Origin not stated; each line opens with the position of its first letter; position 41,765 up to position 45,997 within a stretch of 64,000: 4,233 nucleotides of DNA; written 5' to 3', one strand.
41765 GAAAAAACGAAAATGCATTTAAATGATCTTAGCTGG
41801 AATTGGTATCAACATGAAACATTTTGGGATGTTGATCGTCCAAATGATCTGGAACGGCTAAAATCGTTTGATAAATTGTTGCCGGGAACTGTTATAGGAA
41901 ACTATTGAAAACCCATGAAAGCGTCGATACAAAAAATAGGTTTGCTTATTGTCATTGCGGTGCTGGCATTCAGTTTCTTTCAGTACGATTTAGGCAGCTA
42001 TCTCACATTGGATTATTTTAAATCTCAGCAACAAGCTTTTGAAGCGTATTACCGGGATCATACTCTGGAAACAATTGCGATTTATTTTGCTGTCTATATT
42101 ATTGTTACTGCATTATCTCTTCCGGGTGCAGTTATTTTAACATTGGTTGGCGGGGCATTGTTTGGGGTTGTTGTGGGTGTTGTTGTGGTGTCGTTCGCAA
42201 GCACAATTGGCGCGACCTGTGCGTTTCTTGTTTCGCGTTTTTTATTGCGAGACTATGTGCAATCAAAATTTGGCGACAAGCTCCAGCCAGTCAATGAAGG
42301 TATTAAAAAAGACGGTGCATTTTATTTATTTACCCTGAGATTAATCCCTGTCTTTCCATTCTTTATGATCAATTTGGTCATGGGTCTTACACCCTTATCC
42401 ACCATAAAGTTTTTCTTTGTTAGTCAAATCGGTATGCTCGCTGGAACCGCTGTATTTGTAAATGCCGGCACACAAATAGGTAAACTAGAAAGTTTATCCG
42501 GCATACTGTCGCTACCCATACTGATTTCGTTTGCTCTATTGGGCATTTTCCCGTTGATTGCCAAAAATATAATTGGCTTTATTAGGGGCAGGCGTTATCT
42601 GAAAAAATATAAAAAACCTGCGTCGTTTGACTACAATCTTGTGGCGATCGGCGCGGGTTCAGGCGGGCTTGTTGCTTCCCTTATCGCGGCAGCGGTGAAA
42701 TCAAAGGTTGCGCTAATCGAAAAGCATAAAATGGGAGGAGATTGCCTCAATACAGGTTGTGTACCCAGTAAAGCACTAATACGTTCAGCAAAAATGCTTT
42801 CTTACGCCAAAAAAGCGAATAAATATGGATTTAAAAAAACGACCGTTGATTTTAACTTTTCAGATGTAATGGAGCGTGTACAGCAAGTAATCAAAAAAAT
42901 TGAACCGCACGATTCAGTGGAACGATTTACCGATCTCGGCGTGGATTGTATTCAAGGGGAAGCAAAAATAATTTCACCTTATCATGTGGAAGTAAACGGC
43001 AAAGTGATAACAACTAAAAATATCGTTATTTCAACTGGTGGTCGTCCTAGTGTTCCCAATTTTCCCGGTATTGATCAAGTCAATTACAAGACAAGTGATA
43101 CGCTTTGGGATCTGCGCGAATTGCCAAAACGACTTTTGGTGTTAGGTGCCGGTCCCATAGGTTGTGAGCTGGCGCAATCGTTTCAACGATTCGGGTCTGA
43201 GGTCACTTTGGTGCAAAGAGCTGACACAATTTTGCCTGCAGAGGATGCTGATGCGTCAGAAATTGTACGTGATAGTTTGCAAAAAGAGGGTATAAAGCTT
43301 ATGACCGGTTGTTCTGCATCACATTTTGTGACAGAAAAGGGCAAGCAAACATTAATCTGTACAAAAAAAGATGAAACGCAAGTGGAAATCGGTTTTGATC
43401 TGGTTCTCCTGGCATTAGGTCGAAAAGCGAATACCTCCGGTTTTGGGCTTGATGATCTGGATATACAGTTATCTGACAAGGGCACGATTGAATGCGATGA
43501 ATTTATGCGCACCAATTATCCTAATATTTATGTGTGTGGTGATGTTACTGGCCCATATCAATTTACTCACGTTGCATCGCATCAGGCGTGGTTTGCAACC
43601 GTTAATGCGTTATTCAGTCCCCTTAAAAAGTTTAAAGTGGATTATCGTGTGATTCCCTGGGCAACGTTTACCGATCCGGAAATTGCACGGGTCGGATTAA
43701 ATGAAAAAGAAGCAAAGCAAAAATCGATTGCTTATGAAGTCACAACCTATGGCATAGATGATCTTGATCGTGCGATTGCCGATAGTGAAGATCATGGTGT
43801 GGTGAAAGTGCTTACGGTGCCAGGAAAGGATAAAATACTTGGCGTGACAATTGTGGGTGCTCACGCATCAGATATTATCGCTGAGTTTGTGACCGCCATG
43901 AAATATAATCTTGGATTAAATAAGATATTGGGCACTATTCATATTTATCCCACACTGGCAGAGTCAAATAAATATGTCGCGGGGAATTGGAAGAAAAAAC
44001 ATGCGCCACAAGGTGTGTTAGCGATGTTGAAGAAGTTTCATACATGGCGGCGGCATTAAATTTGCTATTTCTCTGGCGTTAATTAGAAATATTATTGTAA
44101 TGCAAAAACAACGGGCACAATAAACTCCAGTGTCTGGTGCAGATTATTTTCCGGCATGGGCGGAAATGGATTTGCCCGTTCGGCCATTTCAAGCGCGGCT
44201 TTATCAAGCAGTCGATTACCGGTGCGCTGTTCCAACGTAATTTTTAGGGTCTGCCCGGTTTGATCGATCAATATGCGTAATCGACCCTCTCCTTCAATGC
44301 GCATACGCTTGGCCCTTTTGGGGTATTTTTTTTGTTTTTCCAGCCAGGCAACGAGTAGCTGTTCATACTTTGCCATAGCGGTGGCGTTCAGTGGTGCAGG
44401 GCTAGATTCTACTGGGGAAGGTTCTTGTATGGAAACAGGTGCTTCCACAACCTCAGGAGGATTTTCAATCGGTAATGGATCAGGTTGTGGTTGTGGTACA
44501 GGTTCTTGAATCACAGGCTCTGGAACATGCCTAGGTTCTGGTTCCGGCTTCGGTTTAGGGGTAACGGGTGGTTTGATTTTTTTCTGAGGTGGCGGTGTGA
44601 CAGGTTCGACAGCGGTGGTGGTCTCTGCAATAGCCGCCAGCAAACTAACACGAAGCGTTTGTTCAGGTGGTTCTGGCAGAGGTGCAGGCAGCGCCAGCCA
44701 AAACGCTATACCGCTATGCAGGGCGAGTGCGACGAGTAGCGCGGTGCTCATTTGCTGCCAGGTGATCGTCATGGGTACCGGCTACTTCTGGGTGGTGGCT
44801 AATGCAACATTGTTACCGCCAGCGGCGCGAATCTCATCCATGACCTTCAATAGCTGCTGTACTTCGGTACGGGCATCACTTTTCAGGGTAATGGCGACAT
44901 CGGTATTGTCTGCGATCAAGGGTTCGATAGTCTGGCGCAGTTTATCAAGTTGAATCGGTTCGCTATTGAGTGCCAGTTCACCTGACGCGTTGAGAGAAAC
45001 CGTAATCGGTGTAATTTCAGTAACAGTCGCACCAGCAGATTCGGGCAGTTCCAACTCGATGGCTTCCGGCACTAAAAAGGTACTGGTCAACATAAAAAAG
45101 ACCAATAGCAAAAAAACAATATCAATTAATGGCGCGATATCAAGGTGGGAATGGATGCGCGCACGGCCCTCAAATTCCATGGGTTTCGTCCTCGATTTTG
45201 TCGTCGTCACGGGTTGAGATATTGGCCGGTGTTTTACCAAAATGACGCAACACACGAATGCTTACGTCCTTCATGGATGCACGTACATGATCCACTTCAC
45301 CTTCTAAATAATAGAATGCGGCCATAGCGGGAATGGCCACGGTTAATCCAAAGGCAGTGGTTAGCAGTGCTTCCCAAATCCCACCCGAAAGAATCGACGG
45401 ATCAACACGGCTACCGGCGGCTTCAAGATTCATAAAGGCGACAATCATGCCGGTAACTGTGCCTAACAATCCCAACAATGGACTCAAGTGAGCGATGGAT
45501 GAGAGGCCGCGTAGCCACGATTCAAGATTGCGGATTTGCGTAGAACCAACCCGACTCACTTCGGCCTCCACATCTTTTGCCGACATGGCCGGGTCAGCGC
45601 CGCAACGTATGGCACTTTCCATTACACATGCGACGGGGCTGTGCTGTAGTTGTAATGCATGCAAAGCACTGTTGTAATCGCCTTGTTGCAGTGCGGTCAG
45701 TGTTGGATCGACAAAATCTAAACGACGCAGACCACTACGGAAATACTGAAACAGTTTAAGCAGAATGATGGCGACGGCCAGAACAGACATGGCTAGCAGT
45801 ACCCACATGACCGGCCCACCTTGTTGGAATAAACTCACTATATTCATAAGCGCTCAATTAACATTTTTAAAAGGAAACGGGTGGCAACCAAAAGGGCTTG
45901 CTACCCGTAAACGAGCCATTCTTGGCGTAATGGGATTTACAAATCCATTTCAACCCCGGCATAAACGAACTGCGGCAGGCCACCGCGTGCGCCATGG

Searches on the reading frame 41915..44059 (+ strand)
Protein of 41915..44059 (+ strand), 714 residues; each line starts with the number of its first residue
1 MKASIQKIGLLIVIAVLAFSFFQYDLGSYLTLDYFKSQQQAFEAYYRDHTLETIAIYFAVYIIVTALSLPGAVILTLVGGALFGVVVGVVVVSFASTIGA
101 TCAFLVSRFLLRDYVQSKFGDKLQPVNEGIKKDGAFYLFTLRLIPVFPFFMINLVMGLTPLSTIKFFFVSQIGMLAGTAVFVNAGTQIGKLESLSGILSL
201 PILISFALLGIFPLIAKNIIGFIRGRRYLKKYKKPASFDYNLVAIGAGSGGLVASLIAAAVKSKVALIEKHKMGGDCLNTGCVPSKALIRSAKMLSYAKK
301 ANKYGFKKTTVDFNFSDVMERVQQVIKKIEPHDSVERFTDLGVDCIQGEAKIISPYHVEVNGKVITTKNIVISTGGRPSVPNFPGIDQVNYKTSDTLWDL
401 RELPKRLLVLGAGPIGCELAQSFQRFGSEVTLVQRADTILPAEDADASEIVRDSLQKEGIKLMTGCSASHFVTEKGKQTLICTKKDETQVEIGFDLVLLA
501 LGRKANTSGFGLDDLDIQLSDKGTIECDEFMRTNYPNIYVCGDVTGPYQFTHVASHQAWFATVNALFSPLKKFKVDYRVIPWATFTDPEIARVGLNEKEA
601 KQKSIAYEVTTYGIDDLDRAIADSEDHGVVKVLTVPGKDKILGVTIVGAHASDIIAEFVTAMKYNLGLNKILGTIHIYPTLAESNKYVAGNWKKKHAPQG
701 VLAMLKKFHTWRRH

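Call 74: search_protein_families(library=pfam, proteins=[window:41915-44059:+], max_evalue=0.00001)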
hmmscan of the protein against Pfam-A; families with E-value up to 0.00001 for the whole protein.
window:41915-44059:+ (714 aa): 5 families
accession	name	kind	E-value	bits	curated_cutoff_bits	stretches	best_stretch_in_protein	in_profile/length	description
PF07992.20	Pyr_redox_2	-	2.2e-63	214.9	26.1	1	241-558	2-291/291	Pyridine nucleotide-disulphide oxidoreductase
PF02852.28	Pyr_redox_dim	-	4.6e-30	104.5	25.3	1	580-685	1-106/110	Pyridine nucleotide-disulphide oxidoreductase, dimerisation domain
PF09335.16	VTT_dom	-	6.3e-22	78.8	33.9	1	70-186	2-122/123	VTT domain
PF00070.33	Pyr_redox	-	2.5e-21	76.4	22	1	406-477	1-72/82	Pyridine nucleotide-disulphide oxidoreductase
PF13738.12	Pyr_redox_3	-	7.9e-14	52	30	1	245-542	3-305/305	Pyridine nucleotide-disulphide oxidoreductase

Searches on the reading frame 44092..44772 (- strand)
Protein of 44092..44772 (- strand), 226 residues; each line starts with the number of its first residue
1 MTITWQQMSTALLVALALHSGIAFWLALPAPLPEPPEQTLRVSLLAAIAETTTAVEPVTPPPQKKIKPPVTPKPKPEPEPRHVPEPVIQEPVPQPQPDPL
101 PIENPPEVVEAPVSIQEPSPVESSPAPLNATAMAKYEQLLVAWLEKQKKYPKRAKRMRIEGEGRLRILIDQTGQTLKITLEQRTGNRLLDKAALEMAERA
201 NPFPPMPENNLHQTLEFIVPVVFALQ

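Call 74: search_protein_families(library=pfam, proteins=[window:44092-44772:-], max_evalue=0.00001)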
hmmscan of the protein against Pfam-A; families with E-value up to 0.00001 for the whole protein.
window:44092-44772:- (226 aa): 2 families
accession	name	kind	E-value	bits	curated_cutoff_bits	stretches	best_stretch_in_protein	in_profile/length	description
PF03544.19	TonB_C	-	9.4e-17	61.7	24.6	1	147-225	2-79/79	Gram-negative bacterial TonB protein C-terminal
PF13103.11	TonB_2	-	1.7e-07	31.7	22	1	157-216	22-82/85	TonB C terminal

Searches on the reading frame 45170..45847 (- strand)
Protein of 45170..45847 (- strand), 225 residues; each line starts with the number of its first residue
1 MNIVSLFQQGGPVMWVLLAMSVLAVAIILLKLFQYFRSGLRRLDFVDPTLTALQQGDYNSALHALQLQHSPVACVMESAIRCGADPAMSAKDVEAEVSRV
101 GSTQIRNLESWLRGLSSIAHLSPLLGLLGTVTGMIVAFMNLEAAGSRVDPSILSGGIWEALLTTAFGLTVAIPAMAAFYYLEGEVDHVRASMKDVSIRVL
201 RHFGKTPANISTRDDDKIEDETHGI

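Call 74: search_protein_families(library=pfam, proteins=[window:45170-45847:-], max_evalue=0.00001)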
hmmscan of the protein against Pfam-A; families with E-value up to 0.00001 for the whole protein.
window:45170-45847:- (225 aa): 1 family
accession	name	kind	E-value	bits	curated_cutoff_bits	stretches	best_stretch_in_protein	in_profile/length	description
PF01618.21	MotA_ExbB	-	1.5e-26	93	22.9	1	86-192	20-125/127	MotA/TolQ/ExbB proton channel family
